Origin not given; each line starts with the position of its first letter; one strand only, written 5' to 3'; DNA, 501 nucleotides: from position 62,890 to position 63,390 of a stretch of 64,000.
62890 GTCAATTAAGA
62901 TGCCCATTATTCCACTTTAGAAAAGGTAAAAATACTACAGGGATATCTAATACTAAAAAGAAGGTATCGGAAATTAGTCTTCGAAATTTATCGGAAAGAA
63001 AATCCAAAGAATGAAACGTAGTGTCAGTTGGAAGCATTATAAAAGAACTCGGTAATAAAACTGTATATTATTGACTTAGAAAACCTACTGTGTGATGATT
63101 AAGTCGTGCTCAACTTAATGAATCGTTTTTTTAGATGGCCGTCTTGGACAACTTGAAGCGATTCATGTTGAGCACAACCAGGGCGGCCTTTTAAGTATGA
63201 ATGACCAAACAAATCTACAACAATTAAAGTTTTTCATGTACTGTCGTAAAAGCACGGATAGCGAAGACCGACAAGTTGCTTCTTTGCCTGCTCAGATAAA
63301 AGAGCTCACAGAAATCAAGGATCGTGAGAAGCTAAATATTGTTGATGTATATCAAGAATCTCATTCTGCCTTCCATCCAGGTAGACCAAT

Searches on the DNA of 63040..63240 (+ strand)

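Call 77: build_rna_model(alignment_id=A9, structure=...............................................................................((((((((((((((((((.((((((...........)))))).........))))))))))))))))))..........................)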
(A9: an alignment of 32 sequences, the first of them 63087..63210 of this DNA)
Model R2 built from alignment A9 (32 sequences, 174 columns); structure: as given.
model positions 123; base pairs 23; branch points 0; effective number of sequences 5.68; information 0.59 bits per position. Calibrated on 0.2 Mb of random sequence (short: E-values are rough).
structure used (alignment columns):
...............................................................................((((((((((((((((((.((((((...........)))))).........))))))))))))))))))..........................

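Call 78: search_with_rna_model(model_id=R2, sources=[window, L011, L012, L013, L014, L015, L016, L017, L018, L019, L022, L023, L024, L027, L028, L029, L030, L031, L032, L033, L034, L035, L036, L037, L038, L039, L040, L041, L042, L043, L044, L045, L046, L047, L048, L049, L050, L051, L052, L053, L054, L055, L056, L057, L058, L060, L061, L062, L063, L064, L065, L066, L067, L068, L069, L070, L071, L072, L073, L074, L075, L076, L077, L078, L079, L080, L081, L082, L083, L084, L085, L086, L087, L088, L089, L090, L091, L092, L213, L214, L217, L220, L221, L224, L227, L228], max_evalue=1)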
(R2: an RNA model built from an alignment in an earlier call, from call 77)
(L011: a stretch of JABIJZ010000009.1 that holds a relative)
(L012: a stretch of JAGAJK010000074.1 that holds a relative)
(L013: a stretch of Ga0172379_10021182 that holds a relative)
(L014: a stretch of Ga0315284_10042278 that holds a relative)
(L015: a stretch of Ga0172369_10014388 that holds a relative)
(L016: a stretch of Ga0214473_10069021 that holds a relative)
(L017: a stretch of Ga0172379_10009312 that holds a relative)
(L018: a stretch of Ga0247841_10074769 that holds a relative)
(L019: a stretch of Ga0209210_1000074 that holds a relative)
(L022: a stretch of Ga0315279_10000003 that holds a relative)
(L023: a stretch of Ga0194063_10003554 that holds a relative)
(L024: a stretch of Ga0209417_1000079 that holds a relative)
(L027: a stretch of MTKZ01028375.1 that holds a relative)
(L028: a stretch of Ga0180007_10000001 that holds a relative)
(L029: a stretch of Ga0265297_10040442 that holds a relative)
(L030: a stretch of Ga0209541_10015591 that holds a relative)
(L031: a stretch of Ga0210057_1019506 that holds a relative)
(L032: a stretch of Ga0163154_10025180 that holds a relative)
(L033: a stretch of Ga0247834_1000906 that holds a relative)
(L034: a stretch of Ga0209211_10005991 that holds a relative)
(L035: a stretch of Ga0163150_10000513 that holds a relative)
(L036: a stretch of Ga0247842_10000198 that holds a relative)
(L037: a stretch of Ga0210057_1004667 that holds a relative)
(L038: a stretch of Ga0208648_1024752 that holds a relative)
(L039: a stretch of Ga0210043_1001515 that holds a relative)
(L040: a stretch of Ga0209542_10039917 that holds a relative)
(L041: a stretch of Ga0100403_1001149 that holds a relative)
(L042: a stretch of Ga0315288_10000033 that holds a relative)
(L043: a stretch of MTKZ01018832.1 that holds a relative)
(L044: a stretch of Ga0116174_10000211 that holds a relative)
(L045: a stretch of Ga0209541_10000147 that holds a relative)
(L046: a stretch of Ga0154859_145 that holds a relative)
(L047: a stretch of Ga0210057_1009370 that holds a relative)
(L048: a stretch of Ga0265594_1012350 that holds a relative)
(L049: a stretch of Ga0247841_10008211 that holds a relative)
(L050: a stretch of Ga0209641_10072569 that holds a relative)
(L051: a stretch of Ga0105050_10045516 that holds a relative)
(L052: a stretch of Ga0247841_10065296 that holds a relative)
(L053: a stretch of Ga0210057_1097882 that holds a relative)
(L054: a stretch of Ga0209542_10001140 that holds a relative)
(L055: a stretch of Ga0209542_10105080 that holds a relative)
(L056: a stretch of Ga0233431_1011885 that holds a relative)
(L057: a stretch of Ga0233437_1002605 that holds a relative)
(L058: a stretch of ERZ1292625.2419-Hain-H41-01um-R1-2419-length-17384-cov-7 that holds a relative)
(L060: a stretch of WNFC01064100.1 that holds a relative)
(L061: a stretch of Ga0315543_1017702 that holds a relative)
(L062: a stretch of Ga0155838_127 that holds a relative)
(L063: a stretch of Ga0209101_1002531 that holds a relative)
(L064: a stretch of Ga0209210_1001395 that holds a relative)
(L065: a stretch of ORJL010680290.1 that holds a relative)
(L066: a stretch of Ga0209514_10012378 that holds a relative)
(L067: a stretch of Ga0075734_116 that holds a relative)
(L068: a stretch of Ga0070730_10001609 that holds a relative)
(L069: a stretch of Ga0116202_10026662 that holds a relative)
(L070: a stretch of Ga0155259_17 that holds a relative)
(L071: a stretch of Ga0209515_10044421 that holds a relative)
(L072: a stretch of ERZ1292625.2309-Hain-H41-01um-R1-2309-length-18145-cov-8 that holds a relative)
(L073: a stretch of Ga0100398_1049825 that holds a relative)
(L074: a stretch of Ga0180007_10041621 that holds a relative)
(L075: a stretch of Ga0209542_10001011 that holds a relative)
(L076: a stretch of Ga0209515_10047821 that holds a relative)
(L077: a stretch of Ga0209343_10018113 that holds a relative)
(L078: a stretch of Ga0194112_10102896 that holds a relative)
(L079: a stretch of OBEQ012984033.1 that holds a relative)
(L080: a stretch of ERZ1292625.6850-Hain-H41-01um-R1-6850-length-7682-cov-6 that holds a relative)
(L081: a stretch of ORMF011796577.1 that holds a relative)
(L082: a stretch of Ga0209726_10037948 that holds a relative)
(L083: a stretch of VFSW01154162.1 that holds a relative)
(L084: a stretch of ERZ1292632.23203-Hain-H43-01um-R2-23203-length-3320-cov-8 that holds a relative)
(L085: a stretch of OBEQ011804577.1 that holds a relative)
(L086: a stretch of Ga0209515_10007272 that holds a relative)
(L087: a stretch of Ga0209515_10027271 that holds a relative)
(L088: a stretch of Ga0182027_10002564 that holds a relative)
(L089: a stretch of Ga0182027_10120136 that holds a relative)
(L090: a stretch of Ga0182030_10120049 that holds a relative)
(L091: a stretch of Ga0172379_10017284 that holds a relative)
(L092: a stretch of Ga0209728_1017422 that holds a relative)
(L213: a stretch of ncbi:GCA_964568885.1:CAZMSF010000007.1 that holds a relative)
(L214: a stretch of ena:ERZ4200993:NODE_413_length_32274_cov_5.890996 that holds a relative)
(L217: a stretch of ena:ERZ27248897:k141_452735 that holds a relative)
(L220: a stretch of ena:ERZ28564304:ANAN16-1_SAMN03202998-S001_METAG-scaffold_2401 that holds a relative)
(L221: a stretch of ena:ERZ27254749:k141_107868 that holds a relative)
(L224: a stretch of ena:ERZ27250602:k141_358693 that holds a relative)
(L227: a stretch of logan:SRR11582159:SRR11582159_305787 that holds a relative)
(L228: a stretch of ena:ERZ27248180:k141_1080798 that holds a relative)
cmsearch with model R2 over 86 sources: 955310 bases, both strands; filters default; matches with E-value up to 1: 40.
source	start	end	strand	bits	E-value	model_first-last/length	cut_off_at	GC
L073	792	914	+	114.9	4.2e-20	1-123/123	no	0.38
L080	256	378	+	110.8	2.9e-19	1-123/123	no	0.39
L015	4121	4243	+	109.2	6.4e-19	1-123/123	no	0.36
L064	7878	8003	+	109.1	6.9e-19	1-123/123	no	0.38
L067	9831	9956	+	109.1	6.9e-19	1-123/123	no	0.38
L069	1188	1309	+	105.8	3.4e-18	1-123/123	no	0.36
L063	226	352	+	103.5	1e-17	1-123/123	no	0.37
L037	9840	9965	+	102.8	1.4e-17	1-123/123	no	0.31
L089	1266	1393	+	100.8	3.7e-17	1-123/123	no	0.37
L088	2572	2695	+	99.6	6.7e-17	1-123/123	no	0.38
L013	4913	5037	+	99.5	6.9e-17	1-123/123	no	0.41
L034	8356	8485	+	98.6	1.1e-16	1-123/123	no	0.34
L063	8605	8731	-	98.6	1.1e-16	1-123/123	no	0.38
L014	4380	4505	+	98.1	1.3e-16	1-123/123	no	0.38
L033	9857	9980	+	98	1.4e-16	1-123/123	no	0.35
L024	9858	9980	+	97.5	1.8e-16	1-123/123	no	0.38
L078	609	732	+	96.9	2.4e-16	1-123/123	no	0.43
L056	1064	1188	+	95.1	5.6e-16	1-123/123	no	0.39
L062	9850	9977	+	94.5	7.5e-16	1-123/123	no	0.41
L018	766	891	+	91.6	3e-15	1-123/123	no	0.38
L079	423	544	+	90.7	4.8e-15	1-123/123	no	0.39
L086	8222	8349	+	90.4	5.5e-15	1-123/123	no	0.34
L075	9113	9242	+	90.2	6.1e-15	1-123/123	no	0.39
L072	8819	8942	+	89.9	7e-15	1-123/123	no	0.43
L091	6038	6167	+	85.1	7.1e-14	1-123/123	no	0.33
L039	9859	9979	+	85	7.3e-14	1-123/123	no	0.36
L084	320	449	+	81.9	3.2e-13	1-123/123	no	0.34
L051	1900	2022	+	80.2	7.3e-13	1-123/123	no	0.4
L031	4802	4934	+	80.1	7.8e-13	1-123/123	no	0.35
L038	434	554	+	79.8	9e-13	1-123/123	no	0.33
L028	9856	9979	+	78.3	1.8e-12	1-123/123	no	0.35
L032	2637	2757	+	74.7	1e-11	1-123/123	no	0.36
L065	1525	1661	+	73.6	1.7e-11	1-123/123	no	0.42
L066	505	641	+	73.6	1.7e-11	1-123/123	no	0.42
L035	1919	2039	+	73.4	1.9e-11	1-123/123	no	0.37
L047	9416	9540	+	56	8.3e-08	1-123/123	no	0.32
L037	9870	9987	-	30.1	0.021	1-123/123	no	0.36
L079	5087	5182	+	26.9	0.099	1-123/123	no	0.32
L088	2599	2711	-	22.9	0.68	1-123/123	no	0.38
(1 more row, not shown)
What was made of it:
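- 63106..63196 (+): sister ('type 2') leader directly 5' of the LSR start codon at 63197. S1 is 63106-63125 / 63159-63175; tip GGCCGUCUUGG is 63137-63147; tail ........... is 63178-63188; UUUUAAGU and then AUG follow. It scores 85.9 bits with model R2 (call 78).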

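Call 79: search_with_rna_model(model_id=R2, sources=[L010, L048, L011, L225, L223], max_evalue=10, filters=off, show_alignments=8)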
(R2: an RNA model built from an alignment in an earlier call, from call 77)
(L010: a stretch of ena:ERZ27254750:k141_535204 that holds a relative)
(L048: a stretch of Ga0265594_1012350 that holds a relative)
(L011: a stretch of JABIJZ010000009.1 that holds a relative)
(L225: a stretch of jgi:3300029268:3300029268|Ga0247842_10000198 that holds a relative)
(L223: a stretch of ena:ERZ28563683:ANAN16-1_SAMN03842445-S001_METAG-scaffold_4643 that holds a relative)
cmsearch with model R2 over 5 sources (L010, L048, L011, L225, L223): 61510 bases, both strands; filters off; matches with E-value up to 10: 13.
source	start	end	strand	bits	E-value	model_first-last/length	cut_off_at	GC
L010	1934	2064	-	85.9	3.1e-15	1-123/123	no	0.41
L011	2455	2536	-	15.5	1.5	1-123/123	no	0.33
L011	20362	20455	+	13.9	3.2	1-123/123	no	0.28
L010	2714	2793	-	13.3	4.5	1-123/123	no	0.41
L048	2273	2391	+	13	5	1-123/123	no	0.43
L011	16785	16904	-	12.7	5.7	1-123/123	no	0.4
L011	20807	20889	+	12.5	6.3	1-123/123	no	0.37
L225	7326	7415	+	12.5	6.5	1-123/123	no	0.38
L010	2442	2531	-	12.4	6.9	1-123/123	no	0.31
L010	3542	3627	-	12.2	7.5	1-123/123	no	0.28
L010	1498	1595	-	12.1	7.8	1-123/123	no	0.32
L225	1933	2026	-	12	8.3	1-123/123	no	0.24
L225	9754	9824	-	11.6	9.7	1-123/123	no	0.25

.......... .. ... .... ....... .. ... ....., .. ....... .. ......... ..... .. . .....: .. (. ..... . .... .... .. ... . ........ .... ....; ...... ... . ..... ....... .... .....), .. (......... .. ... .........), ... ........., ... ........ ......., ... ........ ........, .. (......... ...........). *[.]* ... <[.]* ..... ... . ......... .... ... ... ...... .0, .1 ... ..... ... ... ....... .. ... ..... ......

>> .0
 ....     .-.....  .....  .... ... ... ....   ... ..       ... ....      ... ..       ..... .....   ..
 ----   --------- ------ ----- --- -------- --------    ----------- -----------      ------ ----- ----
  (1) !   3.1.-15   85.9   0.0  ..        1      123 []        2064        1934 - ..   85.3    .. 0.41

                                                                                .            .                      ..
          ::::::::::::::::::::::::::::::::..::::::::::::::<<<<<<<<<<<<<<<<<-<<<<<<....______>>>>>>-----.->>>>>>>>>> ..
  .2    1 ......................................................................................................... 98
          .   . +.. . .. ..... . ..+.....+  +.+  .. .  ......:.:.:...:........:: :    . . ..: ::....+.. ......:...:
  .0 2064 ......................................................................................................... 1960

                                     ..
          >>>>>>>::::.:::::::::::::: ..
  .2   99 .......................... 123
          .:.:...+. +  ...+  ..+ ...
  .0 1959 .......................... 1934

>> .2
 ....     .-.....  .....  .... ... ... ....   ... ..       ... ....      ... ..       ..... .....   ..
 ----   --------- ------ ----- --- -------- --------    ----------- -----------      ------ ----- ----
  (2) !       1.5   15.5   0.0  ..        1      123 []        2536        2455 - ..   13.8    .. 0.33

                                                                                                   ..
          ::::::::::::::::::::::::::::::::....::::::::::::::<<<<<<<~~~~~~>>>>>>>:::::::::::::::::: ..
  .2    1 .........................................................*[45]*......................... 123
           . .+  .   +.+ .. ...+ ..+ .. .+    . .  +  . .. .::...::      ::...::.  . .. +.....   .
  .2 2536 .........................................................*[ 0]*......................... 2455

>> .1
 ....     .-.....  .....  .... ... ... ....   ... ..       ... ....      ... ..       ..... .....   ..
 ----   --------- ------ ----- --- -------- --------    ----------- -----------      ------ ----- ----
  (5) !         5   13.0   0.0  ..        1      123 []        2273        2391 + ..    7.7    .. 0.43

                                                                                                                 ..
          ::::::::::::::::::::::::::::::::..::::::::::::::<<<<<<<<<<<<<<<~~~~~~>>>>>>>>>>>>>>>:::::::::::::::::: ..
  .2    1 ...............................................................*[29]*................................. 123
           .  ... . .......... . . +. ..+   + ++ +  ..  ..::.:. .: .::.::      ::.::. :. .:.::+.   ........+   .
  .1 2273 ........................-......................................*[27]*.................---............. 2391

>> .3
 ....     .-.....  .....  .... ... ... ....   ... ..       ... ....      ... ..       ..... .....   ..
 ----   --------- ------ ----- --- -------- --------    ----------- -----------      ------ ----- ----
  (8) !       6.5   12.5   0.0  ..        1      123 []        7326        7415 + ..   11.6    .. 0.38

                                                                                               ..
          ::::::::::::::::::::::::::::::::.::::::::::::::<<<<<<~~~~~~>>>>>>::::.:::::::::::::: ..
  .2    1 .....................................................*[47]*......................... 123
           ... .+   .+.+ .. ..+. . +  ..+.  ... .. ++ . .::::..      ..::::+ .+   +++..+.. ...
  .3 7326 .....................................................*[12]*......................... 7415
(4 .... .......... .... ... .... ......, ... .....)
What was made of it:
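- The type 2 model does not score type 1 significantly (best 13 bits, E = 5, call 79).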

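Call 87: search_rna_families(source=window, start=63040, end=63240, threshold=evalue, max_evalue=10)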
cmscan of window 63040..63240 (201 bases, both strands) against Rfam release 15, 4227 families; matches with E-value up to 10: 4.
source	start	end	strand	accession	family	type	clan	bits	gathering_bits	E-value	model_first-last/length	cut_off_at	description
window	63104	63177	+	RF03622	mir-731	Gene; miRNA;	-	19.8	70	0.21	1-90/90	no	mir-731 microRNA precursor family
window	63108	63173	+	RF00218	SNORD46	Gene; snRNA; snoRNA; CD-box;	CL00061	15.6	40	0.66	1-104/104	no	Small nucleolar RNA SNORD46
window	63106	63135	-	RF01343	CRISPR-DR33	Gene; CRISPR;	-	12.9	39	6.2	1-37/37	no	CRISPR RNA direct repeat element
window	63203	63240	-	RF02731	JA03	Gene; sRNA;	-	9.2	44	8.9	237-274/274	5'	Aggregatibacter sRNA JA03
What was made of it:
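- On Any Rfam 15 family: For 63040-63240 the best is 19.8 bits against 70 (call 87).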
